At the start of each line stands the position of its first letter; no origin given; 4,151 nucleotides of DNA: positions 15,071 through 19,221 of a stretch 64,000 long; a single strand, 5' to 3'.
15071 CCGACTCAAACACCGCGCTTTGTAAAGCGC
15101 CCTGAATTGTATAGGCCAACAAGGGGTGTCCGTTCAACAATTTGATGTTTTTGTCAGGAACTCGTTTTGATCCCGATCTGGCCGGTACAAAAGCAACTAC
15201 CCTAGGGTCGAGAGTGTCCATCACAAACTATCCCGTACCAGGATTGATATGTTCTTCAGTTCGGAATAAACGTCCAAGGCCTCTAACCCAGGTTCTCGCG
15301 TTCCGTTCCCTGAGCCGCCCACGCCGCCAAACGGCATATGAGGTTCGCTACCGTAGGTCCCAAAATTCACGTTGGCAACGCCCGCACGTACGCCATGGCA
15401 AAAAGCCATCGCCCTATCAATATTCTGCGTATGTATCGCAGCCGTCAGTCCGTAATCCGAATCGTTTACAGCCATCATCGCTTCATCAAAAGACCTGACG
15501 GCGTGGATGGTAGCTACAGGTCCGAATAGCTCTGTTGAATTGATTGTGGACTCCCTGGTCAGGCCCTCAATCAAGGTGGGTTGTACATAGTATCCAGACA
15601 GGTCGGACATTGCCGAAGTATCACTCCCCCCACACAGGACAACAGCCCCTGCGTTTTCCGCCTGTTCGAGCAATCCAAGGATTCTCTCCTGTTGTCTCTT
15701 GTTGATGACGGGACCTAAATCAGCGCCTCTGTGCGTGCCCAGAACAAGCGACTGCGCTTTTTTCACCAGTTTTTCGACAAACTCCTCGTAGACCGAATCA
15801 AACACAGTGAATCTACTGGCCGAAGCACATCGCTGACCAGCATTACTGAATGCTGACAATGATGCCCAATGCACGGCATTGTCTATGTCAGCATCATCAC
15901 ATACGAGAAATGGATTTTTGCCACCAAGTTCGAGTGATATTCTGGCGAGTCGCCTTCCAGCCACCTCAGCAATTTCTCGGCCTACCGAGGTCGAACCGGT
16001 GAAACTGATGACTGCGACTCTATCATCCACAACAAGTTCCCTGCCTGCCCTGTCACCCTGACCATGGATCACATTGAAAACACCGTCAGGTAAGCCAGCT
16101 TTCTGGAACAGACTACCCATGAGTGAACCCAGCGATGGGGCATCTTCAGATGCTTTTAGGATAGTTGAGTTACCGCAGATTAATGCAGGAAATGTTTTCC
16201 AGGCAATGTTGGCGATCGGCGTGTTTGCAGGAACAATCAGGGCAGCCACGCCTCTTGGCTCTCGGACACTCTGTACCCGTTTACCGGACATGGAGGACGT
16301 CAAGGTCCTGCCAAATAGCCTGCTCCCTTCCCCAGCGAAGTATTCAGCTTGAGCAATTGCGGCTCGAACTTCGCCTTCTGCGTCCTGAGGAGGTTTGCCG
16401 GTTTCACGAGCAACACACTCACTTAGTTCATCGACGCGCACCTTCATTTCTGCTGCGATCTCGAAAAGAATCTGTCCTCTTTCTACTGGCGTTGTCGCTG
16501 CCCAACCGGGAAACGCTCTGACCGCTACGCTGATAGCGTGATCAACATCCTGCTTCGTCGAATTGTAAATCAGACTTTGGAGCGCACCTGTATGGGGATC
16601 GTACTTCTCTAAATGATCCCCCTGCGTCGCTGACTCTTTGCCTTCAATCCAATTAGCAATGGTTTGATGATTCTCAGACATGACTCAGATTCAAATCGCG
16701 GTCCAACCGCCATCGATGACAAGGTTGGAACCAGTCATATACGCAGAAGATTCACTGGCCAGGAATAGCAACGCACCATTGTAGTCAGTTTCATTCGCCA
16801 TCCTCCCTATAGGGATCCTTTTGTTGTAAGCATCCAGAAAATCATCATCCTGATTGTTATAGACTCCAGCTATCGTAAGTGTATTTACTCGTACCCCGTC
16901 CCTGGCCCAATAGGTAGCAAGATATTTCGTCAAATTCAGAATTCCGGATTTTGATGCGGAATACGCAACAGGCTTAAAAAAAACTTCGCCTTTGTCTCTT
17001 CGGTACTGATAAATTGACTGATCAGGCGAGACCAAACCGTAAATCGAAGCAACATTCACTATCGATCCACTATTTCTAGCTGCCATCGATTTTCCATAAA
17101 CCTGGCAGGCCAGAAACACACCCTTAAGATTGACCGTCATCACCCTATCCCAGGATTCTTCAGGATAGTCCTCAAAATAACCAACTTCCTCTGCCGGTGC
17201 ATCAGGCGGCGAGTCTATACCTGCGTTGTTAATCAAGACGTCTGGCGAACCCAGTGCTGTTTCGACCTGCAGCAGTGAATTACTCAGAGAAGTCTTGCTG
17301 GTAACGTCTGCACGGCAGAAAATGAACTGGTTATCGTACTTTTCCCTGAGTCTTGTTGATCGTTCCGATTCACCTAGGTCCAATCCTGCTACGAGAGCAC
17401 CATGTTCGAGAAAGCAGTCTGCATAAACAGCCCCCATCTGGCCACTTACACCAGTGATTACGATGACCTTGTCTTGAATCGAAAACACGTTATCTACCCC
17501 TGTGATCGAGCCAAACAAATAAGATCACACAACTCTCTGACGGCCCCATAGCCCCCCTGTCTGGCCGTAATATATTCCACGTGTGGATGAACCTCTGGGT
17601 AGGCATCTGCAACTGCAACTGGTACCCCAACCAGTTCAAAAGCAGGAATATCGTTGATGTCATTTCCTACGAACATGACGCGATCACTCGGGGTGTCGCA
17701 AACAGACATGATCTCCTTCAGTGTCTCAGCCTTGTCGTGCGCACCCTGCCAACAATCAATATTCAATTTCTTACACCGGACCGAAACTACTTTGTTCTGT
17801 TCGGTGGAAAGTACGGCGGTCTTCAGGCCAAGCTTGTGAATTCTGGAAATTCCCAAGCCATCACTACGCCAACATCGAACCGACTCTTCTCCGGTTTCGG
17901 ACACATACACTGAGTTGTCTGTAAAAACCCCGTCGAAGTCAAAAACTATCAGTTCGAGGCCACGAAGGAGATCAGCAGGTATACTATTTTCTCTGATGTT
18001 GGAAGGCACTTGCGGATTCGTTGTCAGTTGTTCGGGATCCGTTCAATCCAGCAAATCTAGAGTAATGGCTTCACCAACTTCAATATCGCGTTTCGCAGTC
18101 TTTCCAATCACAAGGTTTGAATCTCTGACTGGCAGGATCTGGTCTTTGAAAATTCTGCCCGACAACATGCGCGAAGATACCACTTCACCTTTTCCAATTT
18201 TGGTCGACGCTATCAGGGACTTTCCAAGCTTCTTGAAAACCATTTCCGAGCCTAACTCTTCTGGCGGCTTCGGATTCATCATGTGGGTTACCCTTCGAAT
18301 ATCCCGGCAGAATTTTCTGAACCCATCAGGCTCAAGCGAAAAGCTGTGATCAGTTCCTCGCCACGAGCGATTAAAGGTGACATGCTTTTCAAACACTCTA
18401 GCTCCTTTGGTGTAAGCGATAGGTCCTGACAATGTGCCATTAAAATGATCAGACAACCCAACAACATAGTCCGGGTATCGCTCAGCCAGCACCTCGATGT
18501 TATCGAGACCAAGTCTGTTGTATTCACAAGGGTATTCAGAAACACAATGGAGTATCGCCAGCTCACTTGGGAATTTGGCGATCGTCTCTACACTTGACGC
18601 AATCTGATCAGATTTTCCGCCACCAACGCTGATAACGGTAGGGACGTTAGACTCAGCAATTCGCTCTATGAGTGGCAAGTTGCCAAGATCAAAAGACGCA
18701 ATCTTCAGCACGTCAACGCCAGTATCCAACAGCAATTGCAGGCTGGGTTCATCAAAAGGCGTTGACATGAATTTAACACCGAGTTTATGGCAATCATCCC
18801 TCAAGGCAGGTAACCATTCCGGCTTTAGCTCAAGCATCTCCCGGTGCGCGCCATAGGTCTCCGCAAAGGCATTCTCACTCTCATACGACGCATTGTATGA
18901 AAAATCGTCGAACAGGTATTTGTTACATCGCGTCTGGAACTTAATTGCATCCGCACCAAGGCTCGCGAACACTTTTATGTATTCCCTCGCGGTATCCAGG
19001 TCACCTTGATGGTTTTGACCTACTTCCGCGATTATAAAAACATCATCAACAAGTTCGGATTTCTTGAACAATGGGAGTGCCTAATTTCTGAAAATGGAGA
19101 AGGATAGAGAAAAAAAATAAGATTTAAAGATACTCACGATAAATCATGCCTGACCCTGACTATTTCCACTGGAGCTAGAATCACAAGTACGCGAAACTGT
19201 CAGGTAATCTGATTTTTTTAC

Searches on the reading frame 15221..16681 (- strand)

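Call 7: search_protein_families(library=pfam, proteins=[window:15221-16681:-], max_evalue=0.001)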
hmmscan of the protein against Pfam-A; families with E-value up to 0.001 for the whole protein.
window:15221-16681:- (486 aa): 1 family
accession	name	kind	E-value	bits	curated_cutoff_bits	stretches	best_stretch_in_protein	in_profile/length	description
PF00171.27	Aldedh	-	1.2e-145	486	23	1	20-478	5-461/461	Aldehyde dehydrogenase family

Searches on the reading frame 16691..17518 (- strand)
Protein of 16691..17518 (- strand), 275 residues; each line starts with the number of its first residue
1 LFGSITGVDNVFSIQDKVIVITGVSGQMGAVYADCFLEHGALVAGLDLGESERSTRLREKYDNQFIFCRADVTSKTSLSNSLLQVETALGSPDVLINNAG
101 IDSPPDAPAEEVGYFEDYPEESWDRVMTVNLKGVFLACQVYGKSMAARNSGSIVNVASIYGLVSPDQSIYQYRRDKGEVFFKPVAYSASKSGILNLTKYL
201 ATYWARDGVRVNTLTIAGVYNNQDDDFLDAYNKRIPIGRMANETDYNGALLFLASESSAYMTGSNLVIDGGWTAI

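Call 7: search_protein_families(library=pfam, proteins=[window:16691-17518:-], max_evalue=0.001)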
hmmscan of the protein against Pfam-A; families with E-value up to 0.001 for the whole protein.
window:16691-17518:- (275 aa): 4 families
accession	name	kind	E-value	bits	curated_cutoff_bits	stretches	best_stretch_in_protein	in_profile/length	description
PF13561.12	adh_short_C2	-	4.3e-42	144.7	27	1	28-273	8-236/236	Enoyl-(Acyl carrier protein) reductase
PF00106.31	adh_short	-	3.9e-35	121.5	26.6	2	17-164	1-142/195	short chain dehydrogenase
PF01370.27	Epimerase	-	7.2e-07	29.3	20.9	1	19-117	1-90/240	NAD dependent epimerase/dehydratase family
PF16363.11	GDP_Man_Dehyd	-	0.0002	21.4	27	1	21-85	2-74/332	GDP-mannose 4,6 dehydratase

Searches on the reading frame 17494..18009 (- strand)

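Call 7: search_protein_families(library=pfam, proteins=[window:17494-18009:-], max_evalue=0.001)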
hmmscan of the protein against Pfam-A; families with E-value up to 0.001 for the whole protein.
window:17494-18009:- (171 aa): 3 families
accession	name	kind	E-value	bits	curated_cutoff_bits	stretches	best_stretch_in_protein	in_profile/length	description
PF08282.18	Hydrolase_3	-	3e-11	44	20.9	1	68-150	163-245/255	haloacid dehalogenase-like hydrolase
PF00702.32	Hydrolase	-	2.2e-06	28.7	26.4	0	54-128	107-191/191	haloacid dehalogenase-like hydrolase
PF13419.12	HAD_2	-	0.00077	20.1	23.8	0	56-133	90-177/178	Haloacid dehalogenase-like hydrolase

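Call 76: search_protein_families(library=ncbifam, proteins=[window:17494-18009:-], max_evalue=0.00001)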
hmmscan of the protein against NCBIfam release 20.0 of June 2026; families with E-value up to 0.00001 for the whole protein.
window:17494-18009:- (171 aa): 9 families
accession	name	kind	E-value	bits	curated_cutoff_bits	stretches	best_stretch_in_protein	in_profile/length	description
NF007019.0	PRK09484.1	equivalog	1.8e-37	128.8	208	1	17-169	24-177/187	3-deoxy-manno-octulosonate-8-phosphatase KdsC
TIGR01670.1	KdsC-phosphatas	subfamily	1.2e-34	119.5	106.95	1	18-168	1-152/154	3-deoxy-D-manno-octulosonate 8-phosphate phosphatase, YrbI family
NF058599.1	KDN-9-PPhBT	equivalog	2.3e-26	92.8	180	1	19-164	3-149/152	3-deoxy-D-glycero-D-galacto-nonulopyranosonate 9-phosphatase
TIGR02726.1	phenyl_P_delta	equivalog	9.9e-22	77.9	281.95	1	18-168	7-158/169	phenylphosphate carboxylase subunit delta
TIGR00099.1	Cof-subfamily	subfamily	8.5e-12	45.2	137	1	72-150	168-246/256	Cof-type HAD-IIB family hydrolase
NF002245.0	PRK01158.1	equivalog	1.5e-11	44.1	198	1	87-159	152-224/233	phosphoglycolate phosphatase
TIGR01487.1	Pglycolate_arch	equivalog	3.1e-09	37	122.75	1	88-157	143-212/215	phosphoglycolate phosphatase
TIGR01662.1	HAD-SF-IIIA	subfamily_domain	6.3e-07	29.6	44.6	1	20-133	2-138/141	HAD-IIIA family hydrolase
TIGR01482.1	SPP-subfamily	subfamily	5.1e-06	26.2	107.15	0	95-159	155-216/225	sucrose-phosphate phosphatase subfamily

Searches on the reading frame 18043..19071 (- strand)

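Call 7: search_protein_families(library=pfam, proteins=[window:18043-19071:-], max_evalue=0.001)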
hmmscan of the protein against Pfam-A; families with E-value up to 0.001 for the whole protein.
window:18043-19071:- (342 aa): 1 family
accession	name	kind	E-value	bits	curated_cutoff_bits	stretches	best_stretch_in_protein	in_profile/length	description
PF03102.20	NeuB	-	4.9e-63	213.2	22.1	1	32-265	2-236/241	NeuB family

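Call 76: search_protein_families(library=ncbifam, proteins=[window:18043-19071:-], max_evalue=0.00001)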
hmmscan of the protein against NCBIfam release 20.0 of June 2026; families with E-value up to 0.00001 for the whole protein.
window:18043-19071:- (342 aa): 2 families
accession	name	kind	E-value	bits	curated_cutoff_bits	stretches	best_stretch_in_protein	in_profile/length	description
TIGR03569.1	NeuB_NnaB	equivalog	1.3e-71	241.3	399.65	1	11-336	1-329/329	N-acetylneuraminate synthase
TIGR03586.1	PseI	equivalog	1.7e-58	198.4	340.25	1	11-335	2-326/327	pseudaminic acid synthase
